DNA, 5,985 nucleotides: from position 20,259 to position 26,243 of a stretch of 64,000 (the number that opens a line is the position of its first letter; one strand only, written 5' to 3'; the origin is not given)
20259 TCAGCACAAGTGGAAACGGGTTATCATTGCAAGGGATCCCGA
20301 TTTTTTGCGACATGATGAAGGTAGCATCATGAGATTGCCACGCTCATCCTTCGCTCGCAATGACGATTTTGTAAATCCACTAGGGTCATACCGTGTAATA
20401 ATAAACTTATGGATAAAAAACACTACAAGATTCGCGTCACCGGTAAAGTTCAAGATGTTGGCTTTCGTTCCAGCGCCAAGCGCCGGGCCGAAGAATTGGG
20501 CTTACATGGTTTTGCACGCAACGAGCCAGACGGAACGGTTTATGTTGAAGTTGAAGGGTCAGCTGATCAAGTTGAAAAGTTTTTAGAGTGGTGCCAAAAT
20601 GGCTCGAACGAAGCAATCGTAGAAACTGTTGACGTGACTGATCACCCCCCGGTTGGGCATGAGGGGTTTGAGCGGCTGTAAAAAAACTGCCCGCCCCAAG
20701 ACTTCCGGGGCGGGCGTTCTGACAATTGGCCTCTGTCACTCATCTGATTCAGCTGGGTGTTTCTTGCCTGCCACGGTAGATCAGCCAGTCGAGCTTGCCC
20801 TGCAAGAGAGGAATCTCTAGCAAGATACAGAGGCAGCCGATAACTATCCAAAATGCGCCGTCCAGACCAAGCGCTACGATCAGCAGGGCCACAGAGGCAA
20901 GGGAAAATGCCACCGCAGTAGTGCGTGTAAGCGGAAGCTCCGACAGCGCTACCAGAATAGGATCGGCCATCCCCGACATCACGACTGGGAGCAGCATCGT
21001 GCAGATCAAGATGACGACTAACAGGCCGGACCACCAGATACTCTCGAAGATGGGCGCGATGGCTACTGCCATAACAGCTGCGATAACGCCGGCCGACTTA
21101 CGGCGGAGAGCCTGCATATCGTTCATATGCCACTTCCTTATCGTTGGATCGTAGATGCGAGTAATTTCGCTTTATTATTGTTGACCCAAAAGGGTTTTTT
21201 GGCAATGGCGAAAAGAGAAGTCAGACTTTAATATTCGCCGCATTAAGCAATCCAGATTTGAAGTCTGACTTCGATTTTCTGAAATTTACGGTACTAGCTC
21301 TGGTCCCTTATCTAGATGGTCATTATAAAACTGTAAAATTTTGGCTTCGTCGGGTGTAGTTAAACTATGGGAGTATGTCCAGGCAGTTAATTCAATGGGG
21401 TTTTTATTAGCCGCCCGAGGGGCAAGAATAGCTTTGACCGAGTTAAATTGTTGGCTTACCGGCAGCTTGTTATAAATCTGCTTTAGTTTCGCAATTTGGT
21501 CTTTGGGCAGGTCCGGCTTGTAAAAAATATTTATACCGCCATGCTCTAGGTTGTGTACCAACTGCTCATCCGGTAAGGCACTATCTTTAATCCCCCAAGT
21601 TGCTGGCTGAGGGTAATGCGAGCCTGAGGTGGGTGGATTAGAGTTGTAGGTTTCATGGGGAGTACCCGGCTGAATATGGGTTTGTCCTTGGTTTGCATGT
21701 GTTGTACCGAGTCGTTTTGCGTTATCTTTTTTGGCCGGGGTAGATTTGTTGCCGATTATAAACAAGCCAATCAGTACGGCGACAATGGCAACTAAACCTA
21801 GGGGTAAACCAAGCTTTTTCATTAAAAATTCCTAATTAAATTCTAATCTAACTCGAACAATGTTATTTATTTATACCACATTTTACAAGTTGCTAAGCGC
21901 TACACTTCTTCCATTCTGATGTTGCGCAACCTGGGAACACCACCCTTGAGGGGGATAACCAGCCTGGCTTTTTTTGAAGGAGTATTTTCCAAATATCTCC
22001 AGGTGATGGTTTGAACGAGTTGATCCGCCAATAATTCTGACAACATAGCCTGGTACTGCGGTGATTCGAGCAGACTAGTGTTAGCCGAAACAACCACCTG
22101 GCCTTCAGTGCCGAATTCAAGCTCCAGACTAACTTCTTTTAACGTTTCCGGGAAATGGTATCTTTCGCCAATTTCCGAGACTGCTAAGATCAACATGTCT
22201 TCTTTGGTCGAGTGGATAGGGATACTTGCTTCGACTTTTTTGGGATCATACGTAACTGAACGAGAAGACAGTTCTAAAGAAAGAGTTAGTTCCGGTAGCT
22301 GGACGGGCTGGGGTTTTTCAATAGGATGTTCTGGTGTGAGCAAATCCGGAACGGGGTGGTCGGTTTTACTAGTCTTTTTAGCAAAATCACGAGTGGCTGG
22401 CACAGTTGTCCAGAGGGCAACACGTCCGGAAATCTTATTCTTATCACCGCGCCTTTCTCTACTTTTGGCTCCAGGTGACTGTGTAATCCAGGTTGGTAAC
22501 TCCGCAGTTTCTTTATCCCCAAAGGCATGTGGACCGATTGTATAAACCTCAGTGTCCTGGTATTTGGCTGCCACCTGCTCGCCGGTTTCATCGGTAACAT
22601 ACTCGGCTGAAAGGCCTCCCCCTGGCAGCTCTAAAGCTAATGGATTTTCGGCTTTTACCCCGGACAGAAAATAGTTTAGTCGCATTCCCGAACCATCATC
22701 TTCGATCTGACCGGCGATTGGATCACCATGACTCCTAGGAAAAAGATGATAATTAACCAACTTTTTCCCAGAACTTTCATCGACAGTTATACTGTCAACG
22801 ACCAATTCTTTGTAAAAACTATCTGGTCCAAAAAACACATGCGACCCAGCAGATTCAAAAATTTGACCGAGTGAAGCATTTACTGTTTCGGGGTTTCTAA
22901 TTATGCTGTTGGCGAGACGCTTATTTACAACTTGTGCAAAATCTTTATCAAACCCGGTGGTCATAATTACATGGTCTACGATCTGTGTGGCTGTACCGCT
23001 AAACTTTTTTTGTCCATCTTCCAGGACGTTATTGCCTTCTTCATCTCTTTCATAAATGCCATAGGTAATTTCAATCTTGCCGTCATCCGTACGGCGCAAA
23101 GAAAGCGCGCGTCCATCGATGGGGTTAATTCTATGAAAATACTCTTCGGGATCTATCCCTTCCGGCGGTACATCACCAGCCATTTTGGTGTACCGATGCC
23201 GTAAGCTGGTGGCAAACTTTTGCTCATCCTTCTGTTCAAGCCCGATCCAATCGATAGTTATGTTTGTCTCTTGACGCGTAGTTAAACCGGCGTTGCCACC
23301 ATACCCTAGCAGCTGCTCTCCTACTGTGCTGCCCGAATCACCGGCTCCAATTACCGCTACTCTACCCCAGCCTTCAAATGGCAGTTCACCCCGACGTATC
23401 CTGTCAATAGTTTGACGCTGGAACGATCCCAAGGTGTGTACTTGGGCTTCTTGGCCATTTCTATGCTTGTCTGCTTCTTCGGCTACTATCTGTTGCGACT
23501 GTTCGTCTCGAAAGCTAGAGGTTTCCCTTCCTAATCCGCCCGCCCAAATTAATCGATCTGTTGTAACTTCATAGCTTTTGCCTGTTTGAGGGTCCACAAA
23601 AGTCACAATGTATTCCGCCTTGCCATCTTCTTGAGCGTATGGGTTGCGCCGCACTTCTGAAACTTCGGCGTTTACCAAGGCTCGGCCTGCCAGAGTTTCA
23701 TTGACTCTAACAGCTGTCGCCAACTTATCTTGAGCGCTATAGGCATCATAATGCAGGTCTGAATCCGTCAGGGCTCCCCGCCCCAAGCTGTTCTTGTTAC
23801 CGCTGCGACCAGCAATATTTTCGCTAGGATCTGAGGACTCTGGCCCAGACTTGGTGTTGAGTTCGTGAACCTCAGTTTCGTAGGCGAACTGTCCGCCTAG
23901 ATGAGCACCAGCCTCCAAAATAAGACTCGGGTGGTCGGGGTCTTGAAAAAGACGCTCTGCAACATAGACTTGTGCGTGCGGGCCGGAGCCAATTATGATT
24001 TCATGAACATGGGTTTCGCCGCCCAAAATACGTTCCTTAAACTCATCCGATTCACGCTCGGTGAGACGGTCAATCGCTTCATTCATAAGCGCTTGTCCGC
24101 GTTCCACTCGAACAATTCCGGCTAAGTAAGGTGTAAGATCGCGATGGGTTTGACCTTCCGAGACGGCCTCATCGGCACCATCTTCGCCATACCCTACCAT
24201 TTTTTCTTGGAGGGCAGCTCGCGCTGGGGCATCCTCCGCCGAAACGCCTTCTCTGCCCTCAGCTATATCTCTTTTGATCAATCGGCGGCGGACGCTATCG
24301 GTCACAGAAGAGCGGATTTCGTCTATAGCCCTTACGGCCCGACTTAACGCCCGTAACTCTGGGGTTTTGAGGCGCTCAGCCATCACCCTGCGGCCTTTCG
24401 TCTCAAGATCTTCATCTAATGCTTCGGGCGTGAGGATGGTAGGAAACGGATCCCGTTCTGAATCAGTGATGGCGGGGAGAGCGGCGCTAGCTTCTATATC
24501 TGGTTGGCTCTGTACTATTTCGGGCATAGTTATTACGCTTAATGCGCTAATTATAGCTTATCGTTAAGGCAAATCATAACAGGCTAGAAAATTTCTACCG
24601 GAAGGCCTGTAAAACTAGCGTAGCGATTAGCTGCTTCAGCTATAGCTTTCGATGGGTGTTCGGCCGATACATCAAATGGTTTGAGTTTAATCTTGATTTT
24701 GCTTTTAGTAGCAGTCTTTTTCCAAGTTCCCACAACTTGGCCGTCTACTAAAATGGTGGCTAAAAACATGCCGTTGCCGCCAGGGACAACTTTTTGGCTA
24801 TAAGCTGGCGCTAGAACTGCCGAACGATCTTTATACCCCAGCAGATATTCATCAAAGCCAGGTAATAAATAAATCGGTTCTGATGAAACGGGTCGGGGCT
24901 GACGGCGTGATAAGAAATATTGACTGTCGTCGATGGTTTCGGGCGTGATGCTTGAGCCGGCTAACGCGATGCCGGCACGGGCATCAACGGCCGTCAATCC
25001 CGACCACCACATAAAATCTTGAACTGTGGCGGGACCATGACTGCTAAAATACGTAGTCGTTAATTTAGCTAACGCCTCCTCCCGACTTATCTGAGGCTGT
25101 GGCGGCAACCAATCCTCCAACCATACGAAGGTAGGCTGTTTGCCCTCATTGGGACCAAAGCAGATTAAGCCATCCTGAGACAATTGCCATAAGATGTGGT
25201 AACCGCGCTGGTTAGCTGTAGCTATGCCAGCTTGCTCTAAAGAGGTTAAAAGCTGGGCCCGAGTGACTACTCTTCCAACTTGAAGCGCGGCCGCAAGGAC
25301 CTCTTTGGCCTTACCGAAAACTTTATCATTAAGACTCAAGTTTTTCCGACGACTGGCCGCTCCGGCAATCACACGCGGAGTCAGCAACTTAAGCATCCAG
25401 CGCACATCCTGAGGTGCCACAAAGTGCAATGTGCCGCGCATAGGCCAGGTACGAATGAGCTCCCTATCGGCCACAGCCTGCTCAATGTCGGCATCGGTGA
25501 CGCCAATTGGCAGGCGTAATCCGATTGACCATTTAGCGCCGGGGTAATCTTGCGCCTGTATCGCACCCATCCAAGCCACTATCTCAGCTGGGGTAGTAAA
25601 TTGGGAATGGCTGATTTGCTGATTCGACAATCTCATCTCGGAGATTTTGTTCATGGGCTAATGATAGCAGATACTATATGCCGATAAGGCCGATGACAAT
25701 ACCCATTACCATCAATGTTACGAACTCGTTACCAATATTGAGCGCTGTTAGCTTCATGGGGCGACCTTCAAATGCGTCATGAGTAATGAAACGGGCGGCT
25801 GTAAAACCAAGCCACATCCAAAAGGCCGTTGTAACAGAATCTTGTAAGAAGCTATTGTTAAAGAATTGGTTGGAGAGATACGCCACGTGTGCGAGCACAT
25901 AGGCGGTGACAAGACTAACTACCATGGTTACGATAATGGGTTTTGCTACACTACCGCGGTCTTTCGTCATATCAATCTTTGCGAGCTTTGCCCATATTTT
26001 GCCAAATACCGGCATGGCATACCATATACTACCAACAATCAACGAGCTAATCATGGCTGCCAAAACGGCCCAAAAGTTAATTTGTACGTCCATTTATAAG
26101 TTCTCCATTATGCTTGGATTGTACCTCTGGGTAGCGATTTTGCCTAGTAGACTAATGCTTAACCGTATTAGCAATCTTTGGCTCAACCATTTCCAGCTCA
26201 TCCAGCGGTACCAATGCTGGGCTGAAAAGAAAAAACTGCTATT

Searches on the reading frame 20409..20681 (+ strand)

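Call 56: search_protein_families(library=pfam, proteins=[window:20409-20681:+], max_evalue=0.01)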
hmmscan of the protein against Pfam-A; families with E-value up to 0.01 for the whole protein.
window:20409-20681:+ (90 aa): 1 family
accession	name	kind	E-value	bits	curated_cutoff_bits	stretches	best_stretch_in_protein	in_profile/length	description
PF00708.24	Acylphosphatase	-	1.5e-25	89.7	22.5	1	6-88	1-84/85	Acylphosphatase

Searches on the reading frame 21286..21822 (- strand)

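Call 17: search_protein_families(library=pfam, proteins=[window:21286-21822:-])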
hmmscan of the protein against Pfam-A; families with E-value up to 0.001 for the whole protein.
window:21286-21822:- (178 aa): 1 family
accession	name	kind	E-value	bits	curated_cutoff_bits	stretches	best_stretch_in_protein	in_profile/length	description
PF11303.13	DUF3105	-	2.2e-26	92.8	25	1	58-175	9-123/130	Protein of unknown function (DUF3105)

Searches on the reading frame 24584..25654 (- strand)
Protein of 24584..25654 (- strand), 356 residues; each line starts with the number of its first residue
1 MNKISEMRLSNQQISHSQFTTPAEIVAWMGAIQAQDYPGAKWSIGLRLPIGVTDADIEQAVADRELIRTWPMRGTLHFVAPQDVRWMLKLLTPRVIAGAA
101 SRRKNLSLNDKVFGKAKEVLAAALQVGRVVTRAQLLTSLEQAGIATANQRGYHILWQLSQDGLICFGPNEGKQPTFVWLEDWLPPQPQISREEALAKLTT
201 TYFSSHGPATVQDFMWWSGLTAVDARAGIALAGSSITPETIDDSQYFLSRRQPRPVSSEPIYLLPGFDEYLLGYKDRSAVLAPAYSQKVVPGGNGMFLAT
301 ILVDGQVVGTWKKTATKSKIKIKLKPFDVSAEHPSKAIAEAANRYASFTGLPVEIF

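Call 34: search_protein_families(library=pfam, proteins=[window:24584-25654:-], max_evalue=0.01)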
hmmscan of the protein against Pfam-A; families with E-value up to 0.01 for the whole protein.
window:24584-25654:- (356 aa): 1 family
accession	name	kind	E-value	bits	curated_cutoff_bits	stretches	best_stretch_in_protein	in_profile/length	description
PF06224.18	AlkZ-like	-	1.4e-73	248.9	25.9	1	26-348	1-329/329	DNA glycosylase AlkZ-like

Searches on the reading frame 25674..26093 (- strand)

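Call 34: search_protein_families(library=pfam, proteins=[window:25674-26093:-], max_evalue=0.01)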
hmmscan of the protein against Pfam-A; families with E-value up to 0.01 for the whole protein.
window:25674-26093:- (139 aa): 1 family
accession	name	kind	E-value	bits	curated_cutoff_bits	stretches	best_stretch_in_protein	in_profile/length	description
PF08570.15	DUF1761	-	1.8e-27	96.5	31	1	8-135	1-123/123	Protein of unknown function (DUF1761)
